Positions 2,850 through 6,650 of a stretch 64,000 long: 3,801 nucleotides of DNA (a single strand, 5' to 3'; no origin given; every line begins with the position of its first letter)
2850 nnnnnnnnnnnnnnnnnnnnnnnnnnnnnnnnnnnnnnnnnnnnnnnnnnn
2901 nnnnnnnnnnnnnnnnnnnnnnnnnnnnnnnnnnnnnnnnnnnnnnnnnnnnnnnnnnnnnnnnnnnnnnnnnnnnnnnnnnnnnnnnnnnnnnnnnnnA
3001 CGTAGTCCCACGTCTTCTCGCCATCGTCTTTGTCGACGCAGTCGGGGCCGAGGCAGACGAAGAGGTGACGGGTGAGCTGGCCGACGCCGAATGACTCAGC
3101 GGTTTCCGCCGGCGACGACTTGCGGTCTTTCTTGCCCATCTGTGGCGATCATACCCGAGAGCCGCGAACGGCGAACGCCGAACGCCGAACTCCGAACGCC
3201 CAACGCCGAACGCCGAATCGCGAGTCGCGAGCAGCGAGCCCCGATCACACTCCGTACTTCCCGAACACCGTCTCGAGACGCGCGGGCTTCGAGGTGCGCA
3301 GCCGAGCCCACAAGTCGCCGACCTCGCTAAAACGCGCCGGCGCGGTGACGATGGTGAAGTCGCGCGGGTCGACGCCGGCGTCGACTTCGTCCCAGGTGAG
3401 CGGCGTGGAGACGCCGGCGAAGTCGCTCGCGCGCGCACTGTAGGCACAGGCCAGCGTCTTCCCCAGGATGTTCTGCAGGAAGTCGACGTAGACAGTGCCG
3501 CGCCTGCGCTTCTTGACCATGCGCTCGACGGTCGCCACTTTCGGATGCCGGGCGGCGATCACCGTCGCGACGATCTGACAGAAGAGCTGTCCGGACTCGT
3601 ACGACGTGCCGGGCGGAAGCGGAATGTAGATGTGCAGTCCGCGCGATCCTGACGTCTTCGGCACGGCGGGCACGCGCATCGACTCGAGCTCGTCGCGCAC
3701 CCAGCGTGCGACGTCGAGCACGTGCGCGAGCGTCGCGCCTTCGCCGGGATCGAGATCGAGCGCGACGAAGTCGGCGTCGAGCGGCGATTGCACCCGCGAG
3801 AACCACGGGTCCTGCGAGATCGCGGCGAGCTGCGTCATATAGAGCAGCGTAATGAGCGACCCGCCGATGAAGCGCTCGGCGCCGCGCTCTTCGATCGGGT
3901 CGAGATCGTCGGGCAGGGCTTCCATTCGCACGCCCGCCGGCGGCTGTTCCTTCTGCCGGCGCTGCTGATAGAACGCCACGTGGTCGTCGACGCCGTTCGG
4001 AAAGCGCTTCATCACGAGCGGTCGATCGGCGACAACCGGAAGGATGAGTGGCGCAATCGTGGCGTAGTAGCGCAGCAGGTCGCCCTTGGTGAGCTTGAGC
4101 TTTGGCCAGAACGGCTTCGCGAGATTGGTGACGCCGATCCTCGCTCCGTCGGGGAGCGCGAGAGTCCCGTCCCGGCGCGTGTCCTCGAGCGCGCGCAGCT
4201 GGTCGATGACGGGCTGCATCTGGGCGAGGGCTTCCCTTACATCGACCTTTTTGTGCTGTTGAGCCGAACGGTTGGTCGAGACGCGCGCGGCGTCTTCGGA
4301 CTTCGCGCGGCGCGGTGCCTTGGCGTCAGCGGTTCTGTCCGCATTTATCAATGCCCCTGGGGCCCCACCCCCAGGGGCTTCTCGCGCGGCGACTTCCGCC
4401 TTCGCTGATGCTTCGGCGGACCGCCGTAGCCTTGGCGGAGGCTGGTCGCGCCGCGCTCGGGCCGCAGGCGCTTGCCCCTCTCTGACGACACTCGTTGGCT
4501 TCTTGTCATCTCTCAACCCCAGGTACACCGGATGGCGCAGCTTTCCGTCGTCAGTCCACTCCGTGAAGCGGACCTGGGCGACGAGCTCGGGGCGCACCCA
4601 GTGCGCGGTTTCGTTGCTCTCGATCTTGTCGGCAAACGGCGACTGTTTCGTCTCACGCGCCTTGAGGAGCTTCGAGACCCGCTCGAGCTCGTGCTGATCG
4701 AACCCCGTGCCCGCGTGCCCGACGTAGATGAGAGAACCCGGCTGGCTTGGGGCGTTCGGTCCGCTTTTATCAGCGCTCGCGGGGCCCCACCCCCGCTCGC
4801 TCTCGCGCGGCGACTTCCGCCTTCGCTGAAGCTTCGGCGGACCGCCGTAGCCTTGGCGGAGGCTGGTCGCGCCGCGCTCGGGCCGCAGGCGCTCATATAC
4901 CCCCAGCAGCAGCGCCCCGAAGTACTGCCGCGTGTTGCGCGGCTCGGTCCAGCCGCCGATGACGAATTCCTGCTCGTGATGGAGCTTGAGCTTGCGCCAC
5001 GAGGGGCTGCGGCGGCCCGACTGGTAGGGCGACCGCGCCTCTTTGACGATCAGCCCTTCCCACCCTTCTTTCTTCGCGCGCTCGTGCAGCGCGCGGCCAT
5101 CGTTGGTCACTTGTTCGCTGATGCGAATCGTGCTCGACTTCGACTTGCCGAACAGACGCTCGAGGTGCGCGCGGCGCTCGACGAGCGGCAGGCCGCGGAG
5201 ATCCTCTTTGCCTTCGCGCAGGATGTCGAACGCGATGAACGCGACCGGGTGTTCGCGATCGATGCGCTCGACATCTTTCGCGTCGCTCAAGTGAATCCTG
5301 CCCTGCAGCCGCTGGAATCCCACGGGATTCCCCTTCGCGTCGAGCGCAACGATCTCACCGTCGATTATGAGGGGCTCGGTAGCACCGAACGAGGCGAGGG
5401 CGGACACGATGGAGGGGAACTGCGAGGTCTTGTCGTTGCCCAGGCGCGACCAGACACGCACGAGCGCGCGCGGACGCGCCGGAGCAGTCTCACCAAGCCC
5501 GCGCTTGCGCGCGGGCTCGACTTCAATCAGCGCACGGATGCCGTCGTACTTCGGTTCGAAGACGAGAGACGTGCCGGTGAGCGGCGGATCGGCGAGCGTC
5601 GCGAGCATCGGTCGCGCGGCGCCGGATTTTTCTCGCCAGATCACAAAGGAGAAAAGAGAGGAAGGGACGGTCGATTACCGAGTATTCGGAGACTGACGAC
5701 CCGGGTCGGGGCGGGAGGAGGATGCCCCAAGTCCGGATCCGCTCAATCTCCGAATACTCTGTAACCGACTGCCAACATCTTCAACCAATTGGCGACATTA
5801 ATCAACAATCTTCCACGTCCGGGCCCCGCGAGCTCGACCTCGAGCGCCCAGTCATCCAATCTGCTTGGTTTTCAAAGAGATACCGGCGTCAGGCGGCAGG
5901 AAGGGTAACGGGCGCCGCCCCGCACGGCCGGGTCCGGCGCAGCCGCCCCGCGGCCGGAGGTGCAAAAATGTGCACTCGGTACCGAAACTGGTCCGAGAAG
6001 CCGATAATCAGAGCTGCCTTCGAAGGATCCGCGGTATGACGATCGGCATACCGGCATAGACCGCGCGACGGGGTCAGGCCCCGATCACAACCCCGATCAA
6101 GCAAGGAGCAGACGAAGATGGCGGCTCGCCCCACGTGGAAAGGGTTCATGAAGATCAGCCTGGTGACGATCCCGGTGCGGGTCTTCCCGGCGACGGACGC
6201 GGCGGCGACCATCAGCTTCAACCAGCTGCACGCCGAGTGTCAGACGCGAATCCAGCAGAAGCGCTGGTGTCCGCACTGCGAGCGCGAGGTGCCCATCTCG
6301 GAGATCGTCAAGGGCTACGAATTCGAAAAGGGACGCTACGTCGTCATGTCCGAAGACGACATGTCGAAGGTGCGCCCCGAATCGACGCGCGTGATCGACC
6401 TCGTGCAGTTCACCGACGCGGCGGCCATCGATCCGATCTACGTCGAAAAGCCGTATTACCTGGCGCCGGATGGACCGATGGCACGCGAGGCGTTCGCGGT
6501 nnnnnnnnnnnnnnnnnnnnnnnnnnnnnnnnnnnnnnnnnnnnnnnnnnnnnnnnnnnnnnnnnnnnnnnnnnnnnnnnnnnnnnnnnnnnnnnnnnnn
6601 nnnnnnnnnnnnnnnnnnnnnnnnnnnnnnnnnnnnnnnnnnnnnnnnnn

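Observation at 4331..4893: One ~142-bp palindromic element inserted twice in-frame inside ligD and translated in two different reading frames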

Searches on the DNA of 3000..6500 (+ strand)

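Call 9: search_rna_families(source=window, start=3000, end=6500, threshold=evalue, max_evalue=1)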
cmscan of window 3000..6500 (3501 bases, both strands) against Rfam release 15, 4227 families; matches with E-value up to 1: 3.
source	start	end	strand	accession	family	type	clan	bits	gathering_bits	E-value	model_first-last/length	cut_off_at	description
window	4386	4453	+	RF03216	mir-BART10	Gene; miRNA;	-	23.8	70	0.97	1-80/80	no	mir-BART10 microRNA precursor family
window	5676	5763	-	RF03322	mir-1641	Gene; miRNA;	-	23.2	104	0.15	1-85/85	no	mir-1641 microRNA precursor family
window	5676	5763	-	RF03345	MIR3444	Gene; miRNA;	-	20.9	80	0.77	1-104/104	no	MIR3444 microRNA precursor family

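Call 62: search_dna_similar(query=window:4331-4472:+, collection=plasmids, mode=distant, max_evalue=0.001, max_rows=10)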
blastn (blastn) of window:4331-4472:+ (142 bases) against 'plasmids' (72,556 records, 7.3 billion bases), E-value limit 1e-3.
No match.

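Call 63: search_dna_similar(query=window:4331-4472:+, collection=phages, mode=distant, max_evalue=0.001, max_rows=10)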
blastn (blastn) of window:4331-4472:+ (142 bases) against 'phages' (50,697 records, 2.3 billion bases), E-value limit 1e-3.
No match.
